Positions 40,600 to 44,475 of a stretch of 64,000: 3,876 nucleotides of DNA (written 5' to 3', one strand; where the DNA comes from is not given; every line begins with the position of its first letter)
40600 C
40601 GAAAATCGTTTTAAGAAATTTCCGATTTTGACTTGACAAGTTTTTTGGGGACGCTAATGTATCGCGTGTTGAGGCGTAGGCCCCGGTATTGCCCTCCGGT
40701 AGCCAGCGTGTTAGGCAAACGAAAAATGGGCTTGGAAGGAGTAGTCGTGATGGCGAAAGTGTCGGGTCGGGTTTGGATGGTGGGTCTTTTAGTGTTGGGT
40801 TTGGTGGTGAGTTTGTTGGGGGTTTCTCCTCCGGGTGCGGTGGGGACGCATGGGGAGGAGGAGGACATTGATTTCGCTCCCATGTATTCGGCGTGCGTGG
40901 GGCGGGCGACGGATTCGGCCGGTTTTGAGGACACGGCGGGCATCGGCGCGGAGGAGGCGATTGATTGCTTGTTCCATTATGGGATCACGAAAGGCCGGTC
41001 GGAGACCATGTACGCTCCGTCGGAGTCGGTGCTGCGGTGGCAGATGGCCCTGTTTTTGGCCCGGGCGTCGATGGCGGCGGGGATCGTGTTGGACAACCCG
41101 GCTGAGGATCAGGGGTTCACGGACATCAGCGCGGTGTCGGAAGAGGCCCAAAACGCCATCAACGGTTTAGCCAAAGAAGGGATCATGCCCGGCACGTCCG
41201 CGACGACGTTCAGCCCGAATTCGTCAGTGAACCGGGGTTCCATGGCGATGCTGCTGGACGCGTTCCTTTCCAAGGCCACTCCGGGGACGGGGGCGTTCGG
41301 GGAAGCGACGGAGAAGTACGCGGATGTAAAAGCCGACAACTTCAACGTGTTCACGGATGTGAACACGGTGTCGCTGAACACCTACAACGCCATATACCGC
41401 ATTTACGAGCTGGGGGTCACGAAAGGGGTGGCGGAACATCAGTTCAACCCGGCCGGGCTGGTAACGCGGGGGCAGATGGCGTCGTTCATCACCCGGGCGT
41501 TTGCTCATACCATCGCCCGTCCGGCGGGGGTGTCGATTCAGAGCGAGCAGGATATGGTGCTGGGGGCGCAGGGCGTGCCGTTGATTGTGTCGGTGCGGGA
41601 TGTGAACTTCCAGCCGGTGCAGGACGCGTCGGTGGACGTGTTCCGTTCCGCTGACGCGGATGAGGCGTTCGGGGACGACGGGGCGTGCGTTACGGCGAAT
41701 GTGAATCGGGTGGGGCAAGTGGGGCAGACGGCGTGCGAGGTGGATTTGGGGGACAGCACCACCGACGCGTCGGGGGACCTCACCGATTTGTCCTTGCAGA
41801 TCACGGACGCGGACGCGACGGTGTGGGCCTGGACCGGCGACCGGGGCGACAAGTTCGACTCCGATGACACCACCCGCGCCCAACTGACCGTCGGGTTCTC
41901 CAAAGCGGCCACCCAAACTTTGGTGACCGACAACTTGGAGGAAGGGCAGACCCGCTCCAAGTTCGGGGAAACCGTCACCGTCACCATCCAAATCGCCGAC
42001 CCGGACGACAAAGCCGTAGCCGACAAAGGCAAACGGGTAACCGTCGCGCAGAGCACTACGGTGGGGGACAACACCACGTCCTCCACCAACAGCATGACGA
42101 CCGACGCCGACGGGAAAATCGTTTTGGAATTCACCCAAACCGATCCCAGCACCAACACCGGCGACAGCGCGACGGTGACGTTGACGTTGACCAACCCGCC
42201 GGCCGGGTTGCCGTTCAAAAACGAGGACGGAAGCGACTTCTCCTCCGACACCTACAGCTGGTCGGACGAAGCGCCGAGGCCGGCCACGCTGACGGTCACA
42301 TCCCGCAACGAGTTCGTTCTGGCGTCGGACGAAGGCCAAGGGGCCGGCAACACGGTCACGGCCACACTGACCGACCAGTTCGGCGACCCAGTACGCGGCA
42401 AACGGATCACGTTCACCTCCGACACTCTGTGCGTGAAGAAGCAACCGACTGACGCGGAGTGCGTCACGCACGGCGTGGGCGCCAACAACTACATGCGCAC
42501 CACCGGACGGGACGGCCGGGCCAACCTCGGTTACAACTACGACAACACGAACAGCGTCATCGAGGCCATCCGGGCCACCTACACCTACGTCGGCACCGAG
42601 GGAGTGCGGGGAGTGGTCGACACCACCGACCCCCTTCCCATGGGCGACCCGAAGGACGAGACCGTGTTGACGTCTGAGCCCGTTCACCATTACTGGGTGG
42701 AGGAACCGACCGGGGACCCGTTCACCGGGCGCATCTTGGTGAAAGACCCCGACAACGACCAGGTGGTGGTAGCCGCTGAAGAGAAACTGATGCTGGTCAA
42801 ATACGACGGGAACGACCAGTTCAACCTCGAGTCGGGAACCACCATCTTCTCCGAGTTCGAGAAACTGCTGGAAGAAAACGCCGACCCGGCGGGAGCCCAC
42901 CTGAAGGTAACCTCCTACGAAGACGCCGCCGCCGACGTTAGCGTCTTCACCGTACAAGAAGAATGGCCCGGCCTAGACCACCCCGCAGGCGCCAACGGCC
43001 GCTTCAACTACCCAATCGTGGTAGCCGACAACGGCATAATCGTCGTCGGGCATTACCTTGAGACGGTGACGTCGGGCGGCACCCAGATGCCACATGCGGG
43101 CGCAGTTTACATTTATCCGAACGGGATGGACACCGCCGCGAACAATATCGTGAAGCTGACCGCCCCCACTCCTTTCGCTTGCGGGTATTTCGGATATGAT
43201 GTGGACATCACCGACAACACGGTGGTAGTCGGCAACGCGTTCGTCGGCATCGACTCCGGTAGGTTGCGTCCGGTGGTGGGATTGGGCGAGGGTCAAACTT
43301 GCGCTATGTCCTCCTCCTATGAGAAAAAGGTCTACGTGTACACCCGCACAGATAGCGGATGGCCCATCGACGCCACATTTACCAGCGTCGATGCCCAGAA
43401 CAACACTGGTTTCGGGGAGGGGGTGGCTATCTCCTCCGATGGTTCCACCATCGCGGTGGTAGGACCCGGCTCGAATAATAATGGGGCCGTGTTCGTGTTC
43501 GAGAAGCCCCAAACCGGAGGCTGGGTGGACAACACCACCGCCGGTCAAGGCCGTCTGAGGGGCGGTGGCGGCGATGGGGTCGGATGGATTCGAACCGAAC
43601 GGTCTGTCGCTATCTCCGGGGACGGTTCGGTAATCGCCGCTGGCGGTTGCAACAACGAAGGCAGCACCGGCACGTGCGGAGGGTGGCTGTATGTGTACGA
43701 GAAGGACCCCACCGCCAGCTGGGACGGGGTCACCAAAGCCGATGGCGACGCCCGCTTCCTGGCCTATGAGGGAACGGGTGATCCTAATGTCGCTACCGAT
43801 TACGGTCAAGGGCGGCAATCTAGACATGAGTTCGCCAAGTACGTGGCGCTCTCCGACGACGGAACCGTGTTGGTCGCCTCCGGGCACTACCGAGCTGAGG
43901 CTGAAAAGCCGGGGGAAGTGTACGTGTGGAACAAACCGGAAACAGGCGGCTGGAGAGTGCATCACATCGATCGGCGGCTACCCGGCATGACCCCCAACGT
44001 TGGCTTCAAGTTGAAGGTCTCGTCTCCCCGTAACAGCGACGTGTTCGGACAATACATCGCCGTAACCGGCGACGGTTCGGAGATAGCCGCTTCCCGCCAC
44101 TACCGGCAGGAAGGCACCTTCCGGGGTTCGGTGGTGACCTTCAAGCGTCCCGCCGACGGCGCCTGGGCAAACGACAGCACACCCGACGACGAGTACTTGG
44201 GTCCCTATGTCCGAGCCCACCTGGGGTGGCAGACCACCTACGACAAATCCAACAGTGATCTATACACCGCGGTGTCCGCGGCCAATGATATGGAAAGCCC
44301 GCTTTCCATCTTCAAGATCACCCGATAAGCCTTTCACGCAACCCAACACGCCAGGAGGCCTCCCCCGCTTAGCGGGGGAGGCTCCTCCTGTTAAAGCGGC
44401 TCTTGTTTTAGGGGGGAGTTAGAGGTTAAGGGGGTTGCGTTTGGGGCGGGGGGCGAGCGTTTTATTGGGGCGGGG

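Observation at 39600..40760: Silent cassettes are capped by the same 5'-truncated IS481 fragment; cassette B has a clean in-frame loss of the SLH anchoring region; only cassette C keeps a promoter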

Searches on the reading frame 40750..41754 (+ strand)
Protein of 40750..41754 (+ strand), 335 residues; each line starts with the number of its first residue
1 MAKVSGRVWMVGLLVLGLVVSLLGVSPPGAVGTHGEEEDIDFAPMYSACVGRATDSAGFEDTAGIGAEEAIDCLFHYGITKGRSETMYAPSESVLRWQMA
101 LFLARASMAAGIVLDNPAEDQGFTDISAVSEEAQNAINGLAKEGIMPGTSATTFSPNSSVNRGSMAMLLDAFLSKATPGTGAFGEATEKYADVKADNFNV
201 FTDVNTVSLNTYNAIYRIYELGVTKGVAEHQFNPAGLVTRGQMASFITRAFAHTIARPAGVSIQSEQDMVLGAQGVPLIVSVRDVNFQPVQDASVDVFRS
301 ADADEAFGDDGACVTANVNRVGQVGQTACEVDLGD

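Call 62: search_solved_structures(query=window:40750-41754:+, max_evalue=0.01, show_alignments=1)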
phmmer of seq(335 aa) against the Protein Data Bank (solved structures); distinct sequences matched with E-value up to 0.01: 4.
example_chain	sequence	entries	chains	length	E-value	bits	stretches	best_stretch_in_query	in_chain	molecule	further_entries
4aq1_A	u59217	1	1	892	2.3e-09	40.1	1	59-252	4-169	SBSB PROTEIN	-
4aq1_C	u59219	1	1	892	2.5e-09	39.9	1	59-252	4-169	SBSB PROTEIN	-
3pyw_A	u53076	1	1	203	1.3e-06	31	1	69-173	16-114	S-layer protein sap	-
6bt4_A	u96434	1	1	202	2.9e-05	26.6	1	69-249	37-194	S-layer protein sap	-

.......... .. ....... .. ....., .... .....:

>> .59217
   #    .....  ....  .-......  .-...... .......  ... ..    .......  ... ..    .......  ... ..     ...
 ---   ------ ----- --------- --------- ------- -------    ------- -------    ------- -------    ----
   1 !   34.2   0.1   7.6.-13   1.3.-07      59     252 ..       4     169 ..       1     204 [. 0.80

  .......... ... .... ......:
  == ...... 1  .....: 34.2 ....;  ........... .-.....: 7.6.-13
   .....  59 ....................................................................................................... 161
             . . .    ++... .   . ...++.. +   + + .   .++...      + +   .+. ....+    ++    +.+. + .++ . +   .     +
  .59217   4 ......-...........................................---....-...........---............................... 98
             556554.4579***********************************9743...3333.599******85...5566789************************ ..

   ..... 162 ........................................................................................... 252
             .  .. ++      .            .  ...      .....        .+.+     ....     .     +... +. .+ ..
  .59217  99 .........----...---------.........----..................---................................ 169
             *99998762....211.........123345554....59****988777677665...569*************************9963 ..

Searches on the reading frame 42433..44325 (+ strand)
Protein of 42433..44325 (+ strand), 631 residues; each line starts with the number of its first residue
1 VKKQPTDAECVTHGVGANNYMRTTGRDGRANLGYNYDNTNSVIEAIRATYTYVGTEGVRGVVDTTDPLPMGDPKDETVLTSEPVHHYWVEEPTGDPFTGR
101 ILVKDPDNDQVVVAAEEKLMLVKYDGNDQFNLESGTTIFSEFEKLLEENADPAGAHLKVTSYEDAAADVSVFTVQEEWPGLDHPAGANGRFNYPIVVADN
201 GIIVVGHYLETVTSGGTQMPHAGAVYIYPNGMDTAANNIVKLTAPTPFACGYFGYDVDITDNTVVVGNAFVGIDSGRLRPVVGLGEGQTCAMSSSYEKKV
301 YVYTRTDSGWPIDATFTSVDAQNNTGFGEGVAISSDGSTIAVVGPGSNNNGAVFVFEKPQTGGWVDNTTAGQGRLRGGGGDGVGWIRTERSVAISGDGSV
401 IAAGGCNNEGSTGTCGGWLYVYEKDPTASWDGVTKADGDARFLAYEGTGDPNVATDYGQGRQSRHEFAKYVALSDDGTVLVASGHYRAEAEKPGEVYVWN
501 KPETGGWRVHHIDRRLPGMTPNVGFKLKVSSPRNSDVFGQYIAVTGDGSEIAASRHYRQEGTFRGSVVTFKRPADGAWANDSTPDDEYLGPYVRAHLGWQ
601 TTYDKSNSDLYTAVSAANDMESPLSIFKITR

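Call 74: search_solved_structures(query=window:42433-44325:+, max_evalue=1)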
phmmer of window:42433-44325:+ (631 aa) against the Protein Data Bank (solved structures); distinct sequences matched with E-value up to 1: 0.
